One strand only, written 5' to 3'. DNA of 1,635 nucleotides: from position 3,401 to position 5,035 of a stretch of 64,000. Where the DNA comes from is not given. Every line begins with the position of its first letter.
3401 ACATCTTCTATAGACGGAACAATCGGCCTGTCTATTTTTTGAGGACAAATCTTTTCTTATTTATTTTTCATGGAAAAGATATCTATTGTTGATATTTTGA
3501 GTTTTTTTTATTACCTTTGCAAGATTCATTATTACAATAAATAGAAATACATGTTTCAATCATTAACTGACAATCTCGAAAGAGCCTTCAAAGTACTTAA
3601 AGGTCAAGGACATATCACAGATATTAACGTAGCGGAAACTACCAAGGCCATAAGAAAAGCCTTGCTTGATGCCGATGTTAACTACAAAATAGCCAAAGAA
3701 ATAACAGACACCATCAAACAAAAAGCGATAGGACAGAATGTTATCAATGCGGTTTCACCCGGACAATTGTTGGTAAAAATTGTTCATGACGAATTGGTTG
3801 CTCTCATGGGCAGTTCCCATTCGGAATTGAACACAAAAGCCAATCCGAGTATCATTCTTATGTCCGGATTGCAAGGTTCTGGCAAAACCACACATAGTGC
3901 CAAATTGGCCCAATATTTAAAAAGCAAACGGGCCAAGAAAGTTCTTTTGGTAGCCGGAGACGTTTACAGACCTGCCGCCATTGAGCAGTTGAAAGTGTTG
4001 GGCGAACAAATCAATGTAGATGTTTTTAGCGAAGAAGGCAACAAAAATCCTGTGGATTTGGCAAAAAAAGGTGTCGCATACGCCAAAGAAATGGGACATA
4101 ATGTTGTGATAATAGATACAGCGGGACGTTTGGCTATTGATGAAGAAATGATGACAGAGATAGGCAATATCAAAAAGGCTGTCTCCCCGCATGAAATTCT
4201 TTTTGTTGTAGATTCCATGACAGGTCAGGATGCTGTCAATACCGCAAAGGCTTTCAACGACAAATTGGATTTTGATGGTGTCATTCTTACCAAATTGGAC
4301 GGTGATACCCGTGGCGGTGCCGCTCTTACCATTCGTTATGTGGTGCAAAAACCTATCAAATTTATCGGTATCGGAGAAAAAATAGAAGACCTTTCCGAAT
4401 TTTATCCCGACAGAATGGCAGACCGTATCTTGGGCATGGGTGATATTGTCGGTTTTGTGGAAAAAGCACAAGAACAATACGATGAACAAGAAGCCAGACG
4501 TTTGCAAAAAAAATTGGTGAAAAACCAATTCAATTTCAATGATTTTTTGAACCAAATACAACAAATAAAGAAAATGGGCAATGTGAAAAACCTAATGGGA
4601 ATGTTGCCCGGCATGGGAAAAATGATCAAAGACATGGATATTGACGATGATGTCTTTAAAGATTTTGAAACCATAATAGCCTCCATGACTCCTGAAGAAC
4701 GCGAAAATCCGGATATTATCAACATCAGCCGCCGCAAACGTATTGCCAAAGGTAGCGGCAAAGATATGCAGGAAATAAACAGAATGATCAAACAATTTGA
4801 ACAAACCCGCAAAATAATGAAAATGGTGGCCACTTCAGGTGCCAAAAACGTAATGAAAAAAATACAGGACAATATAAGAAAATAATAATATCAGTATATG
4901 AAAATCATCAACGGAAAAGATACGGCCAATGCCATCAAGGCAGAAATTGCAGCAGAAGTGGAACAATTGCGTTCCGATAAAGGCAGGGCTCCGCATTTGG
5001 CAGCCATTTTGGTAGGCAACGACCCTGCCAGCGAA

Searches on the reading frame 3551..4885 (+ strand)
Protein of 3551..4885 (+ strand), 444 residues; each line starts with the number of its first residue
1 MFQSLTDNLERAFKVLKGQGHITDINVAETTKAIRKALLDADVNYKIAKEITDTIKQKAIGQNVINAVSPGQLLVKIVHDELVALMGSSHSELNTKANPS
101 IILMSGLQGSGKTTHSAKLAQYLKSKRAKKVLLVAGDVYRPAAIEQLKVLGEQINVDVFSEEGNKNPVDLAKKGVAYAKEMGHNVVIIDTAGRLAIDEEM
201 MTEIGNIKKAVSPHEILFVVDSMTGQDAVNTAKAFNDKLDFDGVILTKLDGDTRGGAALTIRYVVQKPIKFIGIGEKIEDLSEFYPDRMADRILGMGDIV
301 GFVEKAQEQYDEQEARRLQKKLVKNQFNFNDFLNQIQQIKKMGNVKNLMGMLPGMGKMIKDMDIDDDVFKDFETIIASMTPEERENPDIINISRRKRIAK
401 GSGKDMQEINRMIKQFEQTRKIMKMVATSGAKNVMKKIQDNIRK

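Call 49: search_protein_families(library=ncbifam, proteins=[window:3551-4885:+], max_evalue=0.00001)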
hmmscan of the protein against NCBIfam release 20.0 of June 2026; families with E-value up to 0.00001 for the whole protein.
window:3551-4885:+ (444 aa): 12 families
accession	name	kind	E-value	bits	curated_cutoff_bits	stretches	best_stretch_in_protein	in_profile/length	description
TIGR00959.1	ffh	equivalog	1.5e-184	613.8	473.2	1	2-425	1-428/428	signal recognition particle protein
TIGR01425.1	SRP54_euk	equivalog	8.6e-88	295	576.25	1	4-420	4-426/428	signal recognition particle protein SRP54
TIGR00064.1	ftsY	equivalog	2.1e-69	233.9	260.7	1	29-293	5-278/279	signal recognition particle-docking protein FtsY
TIGR03499.1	FlhF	equivalog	4.5e-17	63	174.15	1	25-192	134-286/286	flagellar biosynthesis GTPase FlhF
NF009368.0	PRK12726.1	equivalog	3.5e-15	56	832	1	97-280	204-383/407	flagellar biosynthesis regulator FlhF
NF009367.0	PRK12724.1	equivalog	7.7e-15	54.7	718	1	95-278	219-398/433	flagellar biosynthesis regulator FlhF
NF011312.0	PRK14723.1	equivalog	1e-14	54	951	1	100-293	186-378/768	flagellar biosynthesis regulator FlhF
NF011310.0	PRK14721.1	equivalog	1.3e-11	44.4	725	1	104-293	196-381/423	flagellar biosynthesis regulator FlhF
NF005230.0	PRK06731.1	equivalog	2.2e-11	43.5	553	1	100-277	87-260/281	flagellar biosynthesis regulator FlhF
NF011311.0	PRK14722.1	equivalog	3.3e-11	42.8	777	1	99-279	137-321/374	flagellar biosynthesis regulator FlhF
TIGR03018.1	pepcterm_TyrKin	hypoth_equivalog_domain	2e-06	27.3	230.65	0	90-161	27-98/207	XrtA-associated tyrosine autokinase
NF005250.0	PRK06761.1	equivalog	9.6e-06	24.8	270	0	100-146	4-50/282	hypothetical protein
